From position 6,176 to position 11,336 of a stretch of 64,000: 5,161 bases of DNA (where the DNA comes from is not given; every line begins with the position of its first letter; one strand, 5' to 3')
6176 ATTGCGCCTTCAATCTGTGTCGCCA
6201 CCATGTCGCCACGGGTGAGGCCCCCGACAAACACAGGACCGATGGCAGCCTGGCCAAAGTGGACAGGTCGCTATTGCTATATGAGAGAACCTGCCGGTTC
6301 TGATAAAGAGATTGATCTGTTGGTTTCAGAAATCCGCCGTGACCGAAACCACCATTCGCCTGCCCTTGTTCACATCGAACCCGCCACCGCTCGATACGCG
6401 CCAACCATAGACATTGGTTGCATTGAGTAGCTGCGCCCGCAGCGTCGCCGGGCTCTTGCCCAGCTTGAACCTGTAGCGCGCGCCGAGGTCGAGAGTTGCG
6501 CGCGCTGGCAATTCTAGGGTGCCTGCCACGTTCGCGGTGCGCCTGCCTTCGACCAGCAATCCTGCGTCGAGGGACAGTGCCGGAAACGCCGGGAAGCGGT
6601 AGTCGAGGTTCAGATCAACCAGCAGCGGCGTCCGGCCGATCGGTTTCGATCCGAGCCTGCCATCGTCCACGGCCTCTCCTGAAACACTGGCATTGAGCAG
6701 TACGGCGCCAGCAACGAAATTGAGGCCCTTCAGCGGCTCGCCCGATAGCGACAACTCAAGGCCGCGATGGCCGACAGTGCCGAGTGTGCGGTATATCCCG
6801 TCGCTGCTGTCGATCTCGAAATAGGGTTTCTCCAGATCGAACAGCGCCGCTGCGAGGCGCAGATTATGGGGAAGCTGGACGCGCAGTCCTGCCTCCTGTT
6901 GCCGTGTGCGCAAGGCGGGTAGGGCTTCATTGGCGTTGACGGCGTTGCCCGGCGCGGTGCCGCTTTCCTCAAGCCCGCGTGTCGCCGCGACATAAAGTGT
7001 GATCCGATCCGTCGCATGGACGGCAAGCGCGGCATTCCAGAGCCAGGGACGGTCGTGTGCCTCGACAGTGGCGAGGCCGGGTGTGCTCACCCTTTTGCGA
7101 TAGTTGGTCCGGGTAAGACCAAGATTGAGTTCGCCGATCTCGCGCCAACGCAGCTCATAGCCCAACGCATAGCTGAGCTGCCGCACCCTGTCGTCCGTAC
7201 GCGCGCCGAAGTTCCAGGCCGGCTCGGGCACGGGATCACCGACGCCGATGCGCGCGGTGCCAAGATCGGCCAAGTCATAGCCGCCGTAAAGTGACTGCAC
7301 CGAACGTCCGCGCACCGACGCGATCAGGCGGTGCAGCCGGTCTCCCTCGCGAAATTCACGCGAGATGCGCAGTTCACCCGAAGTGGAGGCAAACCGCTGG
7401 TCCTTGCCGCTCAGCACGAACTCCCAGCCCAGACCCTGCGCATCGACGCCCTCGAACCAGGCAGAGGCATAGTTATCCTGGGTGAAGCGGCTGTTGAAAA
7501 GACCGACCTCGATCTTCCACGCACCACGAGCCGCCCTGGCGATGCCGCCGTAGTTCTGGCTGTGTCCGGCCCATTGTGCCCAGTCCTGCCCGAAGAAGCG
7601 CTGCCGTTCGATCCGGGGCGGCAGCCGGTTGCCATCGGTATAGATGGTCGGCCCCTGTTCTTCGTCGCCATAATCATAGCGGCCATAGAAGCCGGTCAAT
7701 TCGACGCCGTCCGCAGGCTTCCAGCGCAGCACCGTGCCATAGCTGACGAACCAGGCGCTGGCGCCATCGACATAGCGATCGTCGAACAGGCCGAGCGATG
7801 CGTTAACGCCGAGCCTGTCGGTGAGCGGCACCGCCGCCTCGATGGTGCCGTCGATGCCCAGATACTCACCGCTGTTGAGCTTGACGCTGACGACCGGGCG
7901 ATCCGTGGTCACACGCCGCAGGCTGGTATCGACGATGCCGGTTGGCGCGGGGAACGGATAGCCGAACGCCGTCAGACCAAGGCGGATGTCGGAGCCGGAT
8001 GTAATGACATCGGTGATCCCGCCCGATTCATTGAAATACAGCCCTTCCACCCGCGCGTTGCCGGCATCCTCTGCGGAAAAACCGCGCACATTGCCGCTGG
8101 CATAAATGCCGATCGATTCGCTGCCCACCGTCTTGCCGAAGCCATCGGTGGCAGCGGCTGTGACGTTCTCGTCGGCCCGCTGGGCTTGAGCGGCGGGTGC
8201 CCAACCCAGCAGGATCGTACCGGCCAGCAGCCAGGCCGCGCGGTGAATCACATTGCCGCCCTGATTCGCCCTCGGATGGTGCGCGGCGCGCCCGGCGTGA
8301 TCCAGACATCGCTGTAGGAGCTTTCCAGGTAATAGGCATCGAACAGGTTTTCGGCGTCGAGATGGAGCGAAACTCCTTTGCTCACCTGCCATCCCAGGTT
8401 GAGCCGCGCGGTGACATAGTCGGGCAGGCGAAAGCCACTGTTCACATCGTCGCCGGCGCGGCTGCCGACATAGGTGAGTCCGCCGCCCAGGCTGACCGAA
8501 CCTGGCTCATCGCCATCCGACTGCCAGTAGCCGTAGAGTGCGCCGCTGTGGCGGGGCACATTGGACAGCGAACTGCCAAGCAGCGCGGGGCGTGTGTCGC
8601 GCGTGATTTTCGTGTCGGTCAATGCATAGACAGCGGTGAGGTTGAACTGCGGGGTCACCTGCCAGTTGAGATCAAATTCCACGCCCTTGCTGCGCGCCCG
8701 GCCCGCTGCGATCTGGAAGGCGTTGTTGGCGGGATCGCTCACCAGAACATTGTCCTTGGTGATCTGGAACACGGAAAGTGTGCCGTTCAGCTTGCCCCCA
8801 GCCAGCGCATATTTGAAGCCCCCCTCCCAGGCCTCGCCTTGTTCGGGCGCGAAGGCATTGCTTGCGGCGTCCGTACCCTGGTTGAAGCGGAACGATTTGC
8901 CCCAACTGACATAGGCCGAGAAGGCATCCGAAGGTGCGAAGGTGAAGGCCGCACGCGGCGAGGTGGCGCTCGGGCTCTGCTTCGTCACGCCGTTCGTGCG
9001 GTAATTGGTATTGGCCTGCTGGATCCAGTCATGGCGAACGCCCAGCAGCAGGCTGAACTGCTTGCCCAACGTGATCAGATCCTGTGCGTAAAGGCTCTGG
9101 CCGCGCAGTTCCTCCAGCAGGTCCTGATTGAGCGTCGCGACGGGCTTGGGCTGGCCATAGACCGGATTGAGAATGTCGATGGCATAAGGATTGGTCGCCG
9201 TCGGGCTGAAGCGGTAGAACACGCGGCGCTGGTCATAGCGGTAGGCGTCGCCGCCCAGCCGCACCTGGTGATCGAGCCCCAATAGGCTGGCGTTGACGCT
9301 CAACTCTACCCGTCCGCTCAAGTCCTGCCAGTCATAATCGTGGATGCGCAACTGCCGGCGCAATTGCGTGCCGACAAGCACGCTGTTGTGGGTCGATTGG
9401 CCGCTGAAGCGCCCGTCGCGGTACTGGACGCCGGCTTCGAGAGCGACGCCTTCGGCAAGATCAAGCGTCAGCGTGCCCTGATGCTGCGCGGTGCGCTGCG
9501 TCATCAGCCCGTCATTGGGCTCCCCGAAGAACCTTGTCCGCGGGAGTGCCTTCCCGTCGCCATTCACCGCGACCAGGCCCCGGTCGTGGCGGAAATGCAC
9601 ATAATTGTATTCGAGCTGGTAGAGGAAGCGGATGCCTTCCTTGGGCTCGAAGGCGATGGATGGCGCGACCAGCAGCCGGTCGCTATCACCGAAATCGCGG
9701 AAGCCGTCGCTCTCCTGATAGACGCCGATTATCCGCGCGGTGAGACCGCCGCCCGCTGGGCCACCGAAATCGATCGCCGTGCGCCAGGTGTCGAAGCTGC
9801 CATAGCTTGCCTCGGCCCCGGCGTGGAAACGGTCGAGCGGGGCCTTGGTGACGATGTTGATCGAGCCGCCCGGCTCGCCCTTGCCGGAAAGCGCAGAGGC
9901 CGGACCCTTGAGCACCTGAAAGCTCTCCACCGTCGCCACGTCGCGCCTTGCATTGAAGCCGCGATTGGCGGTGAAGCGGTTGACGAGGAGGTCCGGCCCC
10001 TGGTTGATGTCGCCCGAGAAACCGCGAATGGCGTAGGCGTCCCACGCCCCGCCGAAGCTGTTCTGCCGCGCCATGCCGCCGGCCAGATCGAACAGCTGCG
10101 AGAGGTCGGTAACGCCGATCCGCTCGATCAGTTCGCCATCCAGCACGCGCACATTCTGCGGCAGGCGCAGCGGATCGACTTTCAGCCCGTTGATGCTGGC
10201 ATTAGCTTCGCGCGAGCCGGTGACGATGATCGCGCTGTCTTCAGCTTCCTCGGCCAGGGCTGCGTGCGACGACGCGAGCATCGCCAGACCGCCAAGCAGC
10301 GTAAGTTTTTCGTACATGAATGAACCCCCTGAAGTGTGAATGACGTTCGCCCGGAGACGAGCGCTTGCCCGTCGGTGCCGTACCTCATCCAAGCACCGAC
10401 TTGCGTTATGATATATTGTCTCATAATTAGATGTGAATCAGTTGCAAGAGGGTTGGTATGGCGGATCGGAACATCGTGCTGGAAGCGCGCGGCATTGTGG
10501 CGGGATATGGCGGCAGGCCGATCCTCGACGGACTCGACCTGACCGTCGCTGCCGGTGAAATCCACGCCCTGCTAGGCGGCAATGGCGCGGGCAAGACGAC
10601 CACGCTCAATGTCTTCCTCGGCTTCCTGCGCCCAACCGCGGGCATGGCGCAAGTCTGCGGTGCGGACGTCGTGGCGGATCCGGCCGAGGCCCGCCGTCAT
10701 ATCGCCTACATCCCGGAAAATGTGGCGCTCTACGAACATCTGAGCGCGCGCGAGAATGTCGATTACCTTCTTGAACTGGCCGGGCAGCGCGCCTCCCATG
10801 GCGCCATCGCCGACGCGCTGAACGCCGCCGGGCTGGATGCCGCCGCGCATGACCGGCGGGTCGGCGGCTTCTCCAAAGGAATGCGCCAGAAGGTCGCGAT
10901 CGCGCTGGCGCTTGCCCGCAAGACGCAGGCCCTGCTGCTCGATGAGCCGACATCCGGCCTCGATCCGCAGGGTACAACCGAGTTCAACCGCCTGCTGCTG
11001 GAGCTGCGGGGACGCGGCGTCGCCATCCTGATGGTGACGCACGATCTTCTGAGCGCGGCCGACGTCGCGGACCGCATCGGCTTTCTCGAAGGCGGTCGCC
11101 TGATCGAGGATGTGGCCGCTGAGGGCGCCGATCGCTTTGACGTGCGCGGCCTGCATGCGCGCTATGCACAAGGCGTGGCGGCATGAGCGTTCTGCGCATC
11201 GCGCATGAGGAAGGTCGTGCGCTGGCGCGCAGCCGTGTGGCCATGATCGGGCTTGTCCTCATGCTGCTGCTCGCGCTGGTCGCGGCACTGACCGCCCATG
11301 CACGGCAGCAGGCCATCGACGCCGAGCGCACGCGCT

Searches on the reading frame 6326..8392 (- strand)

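Call 11: search_protein_families(library=pfam, proteins=[window:6326-8392:-], max_evalue=0.00001)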
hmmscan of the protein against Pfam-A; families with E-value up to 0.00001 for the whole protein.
window:6326-8392:- (688 aa): 1 family
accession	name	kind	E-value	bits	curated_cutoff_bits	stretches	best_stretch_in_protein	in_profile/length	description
PF00593.30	TonB_dep_Rec_b-barrel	-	5.5e-21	76.4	27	1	237-657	20-435/436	TonB dependent receptor-like, beta-barrel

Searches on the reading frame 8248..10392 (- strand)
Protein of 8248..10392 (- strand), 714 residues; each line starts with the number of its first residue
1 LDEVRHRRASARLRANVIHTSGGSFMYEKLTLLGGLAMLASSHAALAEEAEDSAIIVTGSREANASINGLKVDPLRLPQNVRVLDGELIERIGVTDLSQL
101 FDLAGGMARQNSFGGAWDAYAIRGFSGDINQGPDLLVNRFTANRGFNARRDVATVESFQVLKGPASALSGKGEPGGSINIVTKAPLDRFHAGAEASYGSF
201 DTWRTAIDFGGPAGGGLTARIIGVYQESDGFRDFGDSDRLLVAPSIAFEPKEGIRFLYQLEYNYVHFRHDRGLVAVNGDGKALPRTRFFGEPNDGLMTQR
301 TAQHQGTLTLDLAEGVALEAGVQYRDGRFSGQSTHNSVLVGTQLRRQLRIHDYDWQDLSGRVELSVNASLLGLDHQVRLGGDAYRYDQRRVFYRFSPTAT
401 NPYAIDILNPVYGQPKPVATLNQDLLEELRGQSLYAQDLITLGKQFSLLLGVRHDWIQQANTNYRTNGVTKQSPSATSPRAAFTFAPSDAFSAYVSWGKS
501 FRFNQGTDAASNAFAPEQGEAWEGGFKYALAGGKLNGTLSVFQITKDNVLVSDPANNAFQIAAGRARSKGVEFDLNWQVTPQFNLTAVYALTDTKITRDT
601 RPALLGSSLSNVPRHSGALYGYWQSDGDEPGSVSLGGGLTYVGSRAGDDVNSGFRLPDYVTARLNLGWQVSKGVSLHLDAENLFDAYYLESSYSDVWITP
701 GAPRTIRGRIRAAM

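Call 11: search_protein_families(library=pfam, proteins=[window:8248-10392:-], max_evalue=0.00001)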
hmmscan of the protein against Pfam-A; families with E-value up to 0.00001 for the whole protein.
window:8248-10392:- (714 aa): 2 families
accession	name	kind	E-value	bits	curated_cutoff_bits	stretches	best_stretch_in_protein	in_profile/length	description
PF00593.30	TonB_dep_Rec_b-barrel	-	1.1e-57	197.3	27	1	258-683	15-436/436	TonB dependent receptor-like, beta-barrel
PF07715.20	Plug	-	9.7e-16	58.7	23.9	1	76-176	4-106/107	TonB-dependent Receptor Plug Domain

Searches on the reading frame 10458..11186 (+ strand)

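Call 11: search_protein_families(library=pfam, proteins=[window:10458-11186:+], max_evalue=0.00001)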
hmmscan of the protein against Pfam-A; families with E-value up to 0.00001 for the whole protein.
window:10458-11186:+ (242 aa): 2 families
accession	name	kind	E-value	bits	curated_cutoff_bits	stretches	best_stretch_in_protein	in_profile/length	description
PF00005.33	ABC_tran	-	1.3e-30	107.2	25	1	23-166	1-137/137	ABC transporter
PF13304.12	AAA_21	-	2.5e-13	51.2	27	1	134-198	234-301/304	AAA domain, putative AbiEii toxin, Type IV TA system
